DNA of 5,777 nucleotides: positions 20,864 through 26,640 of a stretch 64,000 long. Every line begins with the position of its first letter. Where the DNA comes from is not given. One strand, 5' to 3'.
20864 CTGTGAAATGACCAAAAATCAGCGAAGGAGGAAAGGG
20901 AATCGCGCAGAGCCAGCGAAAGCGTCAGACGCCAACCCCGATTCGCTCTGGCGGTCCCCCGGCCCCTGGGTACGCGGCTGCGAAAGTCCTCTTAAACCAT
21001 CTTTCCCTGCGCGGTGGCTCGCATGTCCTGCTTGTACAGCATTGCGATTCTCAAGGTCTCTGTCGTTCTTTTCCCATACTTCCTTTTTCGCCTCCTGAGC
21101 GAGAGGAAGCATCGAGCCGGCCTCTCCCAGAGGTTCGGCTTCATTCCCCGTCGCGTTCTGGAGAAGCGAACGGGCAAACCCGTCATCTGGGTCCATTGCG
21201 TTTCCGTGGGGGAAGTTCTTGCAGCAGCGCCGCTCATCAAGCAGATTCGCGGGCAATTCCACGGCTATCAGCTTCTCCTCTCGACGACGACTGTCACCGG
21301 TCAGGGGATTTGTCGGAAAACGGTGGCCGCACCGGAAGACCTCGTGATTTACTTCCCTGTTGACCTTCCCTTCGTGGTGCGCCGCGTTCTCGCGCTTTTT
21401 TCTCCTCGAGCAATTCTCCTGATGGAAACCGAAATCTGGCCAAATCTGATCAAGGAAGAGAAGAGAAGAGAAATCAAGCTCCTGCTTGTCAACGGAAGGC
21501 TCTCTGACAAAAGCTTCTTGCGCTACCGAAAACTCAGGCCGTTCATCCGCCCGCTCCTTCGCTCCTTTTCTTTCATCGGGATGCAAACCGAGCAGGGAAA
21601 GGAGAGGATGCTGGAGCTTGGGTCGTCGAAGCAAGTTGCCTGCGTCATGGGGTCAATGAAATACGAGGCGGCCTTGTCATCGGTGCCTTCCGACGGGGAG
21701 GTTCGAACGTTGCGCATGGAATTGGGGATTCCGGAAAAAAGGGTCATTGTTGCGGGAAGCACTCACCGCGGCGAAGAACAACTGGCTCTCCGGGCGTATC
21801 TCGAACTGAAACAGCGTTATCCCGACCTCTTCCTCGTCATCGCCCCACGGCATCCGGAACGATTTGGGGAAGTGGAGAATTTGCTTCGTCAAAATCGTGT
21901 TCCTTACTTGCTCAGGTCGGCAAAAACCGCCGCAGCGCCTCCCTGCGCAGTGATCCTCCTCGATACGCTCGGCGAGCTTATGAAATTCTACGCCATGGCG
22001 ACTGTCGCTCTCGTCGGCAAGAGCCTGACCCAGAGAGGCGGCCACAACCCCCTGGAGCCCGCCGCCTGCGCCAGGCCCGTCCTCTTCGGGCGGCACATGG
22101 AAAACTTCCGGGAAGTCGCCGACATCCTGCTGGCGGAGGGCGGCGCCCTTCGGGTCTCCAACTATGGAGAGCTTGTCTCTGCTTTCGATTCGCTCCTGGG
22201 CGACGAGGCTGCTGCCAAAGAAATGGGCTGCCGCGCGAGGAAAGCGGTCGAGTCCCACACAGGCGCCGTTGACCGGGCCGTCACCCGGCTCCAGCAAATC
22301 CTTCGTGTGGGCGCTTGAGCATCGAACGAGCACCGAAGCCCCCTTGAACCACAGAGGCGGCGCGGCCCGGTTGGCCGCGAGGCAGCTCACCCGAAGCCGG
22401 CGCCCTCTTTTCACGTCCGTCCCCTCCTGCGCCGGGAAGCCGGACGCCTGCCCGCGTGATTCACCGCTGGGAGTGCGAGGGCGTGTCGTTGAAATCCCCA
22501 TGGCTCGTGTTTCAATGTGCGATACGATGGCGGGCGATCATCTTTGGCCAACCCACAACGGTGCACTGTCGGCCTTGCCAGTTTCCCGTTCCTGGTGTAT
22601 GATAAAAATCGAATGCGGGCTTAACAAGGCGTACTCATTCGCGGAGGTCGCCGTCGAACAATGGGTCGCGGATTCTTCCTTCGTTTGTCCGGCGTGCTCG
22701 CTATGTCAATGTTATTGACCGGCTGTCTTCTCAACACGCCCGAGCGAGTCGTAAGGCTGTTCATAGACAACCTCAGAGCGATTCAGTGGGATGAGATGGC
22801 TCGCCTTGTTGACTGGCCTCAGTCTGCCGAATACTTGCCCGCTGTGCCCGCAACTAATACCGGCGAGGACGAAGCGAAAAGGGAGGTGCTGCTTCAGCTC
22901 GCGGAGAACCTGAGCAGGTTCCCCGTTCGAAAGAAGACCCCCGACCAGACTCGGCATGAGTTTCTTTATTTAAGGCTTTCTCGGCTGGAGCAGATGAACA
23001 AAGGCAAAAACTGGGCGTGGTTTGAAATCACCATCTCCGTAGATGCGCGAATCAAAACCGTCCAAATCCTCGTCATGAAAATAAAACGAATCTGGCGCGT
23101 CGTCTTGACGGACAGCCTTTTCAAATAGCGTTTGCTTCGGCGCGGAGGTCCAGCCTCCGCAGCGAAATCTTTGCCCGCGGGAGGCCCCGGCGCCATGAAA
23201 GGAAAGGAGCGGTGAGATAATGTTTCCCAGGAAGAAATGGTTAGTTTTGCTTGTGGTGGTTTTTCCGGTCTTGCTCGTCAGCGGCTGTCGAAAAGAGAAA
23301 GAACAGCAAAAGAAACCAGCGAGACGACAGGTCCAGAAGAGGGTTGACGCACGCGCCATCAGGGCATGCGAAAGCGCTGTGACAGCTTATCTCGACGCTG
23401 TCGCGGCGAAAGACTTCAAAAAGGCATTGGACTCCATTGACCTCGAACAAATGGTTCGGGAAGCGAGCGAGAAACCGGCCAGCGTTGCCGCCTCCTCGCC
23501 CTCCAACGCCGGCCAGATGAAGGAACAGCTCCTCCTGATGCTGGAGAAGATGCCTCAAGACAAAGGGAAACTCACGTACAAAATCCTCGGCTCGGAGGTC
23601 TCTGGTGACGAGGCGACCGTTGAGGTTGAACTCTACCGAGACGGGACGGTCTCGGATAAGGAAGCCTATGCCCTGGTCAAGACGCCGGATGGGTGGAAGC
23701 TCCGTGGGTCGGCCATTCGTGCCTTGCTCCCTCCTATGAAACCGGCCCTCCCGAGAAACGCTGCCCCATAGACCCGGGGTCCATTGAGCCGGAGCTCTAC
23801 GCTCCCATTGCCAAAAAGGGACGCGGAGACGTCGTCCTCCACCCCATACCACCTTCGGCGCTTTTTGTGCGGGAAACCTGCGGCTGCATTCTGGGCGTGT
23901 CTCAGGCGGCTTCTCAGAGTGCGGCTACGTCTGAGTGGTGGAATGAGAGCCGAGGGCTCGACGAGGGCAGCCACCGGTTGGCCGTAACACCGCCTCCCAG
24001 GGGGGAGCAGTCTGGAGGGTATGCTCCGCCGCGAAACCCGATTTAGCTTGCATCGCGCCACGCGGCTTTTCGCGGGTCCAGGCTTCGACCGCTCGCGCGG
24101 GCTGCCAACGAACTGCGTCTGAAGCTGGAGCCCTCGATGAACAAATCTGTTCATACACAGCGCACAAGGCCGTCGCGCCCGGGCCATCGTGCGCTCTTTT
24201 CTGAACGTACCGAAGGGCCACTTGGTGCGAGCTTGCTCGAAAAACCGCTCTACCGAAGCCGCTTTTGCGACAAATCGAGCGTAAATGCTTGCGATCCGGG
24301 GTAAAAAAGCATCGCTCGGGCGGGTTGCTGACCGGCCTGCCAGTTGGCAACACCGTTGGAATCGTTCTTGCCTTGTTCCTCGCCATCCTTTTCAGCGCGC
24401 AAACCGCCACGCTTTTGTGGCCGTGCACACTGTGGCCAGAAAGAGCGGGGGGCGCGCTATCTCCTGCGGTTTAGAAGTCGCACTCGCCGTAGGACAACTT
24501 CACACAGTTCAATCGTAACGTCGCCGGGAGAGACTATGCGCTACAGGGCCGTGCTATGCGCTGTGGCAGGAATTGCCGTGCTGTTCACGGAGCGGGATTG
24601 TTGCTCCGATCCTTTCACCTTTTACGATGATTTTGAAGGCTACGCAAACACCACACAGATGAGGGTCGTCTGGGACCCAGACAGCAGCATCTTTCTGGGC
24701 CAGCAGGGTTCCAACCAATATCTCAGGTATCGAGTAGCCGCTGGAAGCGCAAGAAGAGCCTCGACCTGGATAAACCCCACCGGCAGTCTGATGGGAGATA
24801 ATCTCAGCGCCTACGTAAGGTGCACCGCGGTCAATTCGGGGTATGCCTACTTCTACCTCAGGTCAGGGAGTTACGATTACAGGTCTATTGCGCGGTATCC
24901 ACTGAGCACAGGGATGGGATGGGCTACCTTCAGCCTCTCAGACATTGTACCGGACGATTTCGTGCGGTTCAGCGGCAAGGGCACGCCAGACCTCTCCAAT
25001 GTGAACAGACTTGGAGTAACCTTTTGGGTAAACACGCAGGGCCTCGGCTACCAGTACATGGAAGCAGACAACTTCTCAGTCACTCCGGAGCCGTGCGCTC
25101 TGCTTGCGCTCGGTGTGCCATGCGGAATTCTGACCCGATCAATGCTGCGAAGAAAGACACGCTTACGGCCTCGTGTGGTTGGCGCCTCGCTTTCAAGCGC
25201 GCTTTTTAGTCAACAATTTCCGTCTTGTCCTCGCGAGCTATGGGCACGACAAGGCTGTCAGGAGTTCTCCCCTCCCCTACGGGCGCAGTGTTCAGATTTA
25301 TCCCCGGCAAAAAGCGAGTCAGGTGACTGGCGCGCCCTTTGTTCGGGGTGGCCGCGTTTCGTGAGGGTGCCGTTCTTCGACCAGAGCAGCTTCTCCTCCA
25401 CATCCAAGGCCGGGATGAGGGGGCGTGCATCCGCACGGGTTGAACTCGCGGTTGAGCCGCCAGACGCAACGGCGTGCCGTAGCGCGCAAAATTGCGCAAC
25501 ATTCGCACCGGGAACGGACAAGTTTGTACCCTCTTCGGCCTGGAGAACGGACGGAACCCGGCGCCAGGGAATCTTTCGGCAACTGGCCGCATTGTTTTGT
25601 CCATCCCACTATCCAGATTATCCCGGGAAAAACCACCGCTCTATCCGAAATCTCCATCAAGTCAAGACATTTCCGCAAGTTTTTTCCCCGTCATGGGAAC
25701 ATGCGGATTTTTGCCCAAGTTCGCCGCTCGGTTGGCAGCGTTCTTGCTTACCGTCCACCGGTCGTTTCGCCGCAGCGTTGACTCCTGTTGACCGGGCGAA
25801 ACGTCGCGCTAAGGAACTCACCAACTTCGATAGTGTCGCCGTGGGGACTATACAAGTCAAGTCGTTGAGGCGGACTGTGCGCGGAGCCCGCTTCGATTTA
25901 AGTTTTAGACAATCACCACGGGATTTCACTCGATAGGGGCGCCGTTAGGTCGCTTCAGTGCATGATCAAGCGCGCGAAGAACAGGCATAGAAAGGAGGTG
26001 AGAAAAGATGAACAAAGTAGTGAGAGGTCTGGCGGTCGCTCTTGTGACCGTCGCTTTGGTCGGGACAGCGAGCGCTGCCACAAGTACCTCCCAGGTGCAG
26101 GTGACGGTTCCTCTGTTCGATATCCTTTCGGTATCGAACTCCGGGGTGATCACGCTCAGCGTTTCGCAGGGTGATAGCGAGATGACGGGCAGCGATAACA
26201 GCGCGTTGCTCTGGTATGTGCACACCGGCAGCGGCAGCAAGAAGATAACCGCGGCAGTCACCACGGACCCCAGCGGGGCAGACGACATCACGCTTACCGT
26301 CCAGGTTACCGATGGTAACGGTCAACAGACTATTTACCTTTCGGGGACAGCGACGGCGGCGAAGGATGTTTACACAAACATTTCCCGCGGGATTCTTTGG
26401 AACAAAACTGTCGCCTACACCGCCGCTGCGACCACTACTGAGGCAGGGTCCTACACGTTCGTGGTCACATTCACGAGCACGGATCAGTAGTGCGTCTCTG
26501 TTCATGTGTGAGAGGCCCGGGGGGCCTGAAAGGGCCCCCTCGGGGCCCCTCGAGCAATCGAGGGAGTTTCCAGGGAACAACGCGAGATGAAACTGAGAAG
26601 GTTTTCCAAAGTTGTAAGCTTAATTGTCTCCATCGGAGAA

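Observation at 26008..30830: Csu/SCPU-type (archaic chaperone-usher-like) pilus gene cluster in a PVC-like genome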

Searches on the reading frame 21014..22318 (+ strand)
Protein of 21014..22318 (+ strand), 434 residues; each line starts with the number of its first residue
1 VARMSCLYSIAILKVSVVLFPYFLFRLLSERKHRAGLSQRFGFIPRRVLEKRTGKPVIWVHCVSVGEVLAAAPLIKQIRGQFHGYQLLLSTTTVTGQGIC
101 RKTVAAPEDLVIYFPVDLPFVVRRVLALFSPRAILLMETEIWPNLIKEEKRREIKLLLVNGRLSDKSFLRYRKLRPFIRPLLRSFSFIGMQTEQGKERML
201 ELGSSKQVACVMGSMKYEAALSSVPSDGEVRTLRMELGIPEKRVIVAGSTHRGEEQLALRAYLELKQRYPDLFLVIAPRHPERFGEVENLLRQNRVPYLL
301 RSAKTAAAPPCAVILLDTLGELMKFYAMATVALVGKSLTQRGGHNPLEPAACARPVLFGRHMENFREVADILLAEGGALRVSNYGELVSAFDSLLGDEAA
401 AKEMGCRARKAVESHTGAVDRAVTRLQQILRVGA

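Call 67: search_protein_families(library=pfam, proteins=[window:21014-22318:+], max_evalue=0.001)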
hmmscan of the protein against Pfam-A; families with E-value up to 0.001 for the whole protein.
window:21014-22318:+ (434 aa): 1 family
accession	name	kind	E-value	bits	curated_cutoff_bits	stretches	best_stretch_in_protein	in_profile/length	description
PF04413.22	Glycos_transf_N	-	4.2e-60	202.8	23.9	1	37-218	3-178/179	3-Deoxy-D-manno-octulosonic-acid transferase (kdotransferase)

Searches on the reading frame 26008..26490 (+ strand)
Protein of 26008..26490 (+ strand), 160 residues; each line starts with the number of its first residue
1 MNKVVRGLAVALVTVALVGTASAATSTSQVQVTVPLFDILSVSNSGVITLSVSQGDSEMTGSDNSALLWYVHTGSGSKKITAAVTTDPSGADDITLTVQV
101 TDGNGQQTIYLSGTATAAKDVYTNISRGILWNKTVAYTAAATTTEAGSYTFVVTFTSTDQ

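Call 3: search_protein_families(library=pfam, proteins=[window:26008-26490:+], max_evalue=1)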
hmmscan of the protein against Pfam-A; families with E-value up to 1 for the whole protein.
window:26008-26490:+ (160 aa): 1 family
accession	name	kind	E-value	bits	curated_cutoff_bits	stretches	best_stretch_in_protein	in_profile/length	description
PF18079.6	AglB_L1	-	0.07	13.7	23.6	1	111-158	4-51/87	Archaeal glycosylation protein B long peripheral domain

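Call 4: search_protein_families(library=ncbifam, proteins=[window:26008-26490:+], max_evalue=1)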
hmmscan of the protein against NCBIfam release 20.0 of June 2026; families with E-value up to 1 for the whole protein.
window:26008-26490:+ (160 aa): 1 family
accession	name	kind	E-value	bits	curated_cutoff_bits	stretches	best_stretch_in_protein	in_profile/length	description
NF053851.1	Bdello_MAT_N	subfamily_domain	0.015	15.1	60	1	41-109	60-128/162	mosaic adhesive trimer family chimeric fiber protein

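Call 37: search_solved_structures(query=A2, max_evalue=10, show_alignments=3)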
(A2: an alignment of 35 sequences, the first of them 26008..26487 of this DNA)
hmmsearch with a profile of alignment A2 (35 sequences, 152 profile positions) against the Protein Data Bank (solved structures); distinct sequences matched with E-value up to 10: 1.
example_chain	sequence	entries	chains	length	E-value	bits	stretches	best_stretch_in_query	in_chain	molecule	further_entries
3dec_A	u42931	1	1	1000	0.62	13.2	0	61-116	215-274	Beta-galactosidase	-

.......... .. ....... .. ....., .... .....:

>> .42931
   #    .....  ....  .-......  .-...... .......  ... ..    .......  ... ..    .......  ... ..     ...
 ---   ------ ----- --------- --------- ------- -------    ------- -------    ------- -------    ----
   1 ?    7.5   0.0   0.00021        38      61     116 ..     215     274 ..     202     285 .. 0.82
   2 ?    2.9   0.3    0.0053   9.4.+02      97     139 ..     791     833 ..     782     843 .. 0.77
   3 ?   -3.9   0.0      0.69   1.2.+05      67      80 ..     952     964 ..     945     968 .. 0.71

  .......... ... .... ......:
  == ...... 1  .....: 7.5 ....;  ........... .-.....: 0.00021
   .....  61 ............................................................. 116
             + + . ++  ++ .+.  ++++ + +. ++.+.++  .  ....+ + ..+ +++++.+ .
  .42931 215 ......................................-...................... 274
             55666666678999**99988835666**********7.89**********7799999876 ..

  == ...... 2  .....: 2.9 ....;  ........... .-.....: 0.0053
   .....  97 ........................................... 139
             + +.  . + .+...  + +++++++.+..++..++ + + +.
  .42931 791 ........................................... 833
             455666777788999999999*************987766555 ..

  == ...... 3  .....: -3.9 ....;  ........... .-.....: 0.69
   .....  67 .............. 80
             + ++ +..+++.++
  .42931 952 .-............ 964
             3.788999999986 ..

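Call 49: search_protein_families(library=pfam, alignment_id=A2, max_evalue=10)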
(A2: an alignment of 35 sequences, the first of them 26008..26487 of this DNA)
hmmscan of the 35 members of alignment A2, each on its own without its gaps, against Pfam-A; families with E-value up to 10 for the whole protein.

A. member 1, window:26008-26487:+ (160 aa): 2 families
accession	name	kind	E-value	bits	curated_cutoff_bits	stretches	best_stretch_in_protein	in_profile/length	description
PF18079.6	AglB_L1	-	0.07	13.7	23.6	1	111-158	4-51/87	Archaeal glycosylation protein B long peripheral domain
PF21112.3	CsgH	-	4.4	7.8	27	1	75-148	11-84/88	CsgH protein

B. families by the number of members that match (of 35 scanned): 23 families
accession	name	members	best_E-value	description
PF00739.24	X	1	0.00088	Trans-activation protein X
PF18678.6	AOC_like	1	0.0013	Allene oxide cyclase barrel like domain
PF06751.17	EutB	1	0.0026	Ethanolamine ammonia lyase large subunit (EutB)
PF15043.11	CNRIP1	1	0.0026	CB1 cannabinoid receptor-interacting protein 1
PF14558.11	TRP_N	1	0.022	ML-like domain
PF06153.16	CdAMP_rec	1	0.03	Cyclic-di-AMP receptor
PF17957.7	Big_7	1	0.046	Bacterial Ig domain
PF01179.26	Cu_amine_oxid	1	0.06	Copper amine oxidase, enzyme domain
PF17392.7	Urocanase_C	1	0.066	Urocanase C-terminal domain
PF18079.6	AglB_L1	1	0.07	Archaeal glycosylation protein B long peripheral domain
PF06764.17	DUF1223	1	0.074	Protein of unknown function (DUF1223)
PF00496.27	SBP_bac_5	1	0.081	Bacterial extracellular solute-binding proteins, family 5 Middle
PF24107.1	DUF7382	1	0.12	Domain of unknown function (DUF7382)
PF23459.1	S1_RRP5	1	0.16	RRP5 S1 domain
PF22504.1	DUF6993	1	0.18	Domain of unknown function (DUF6993)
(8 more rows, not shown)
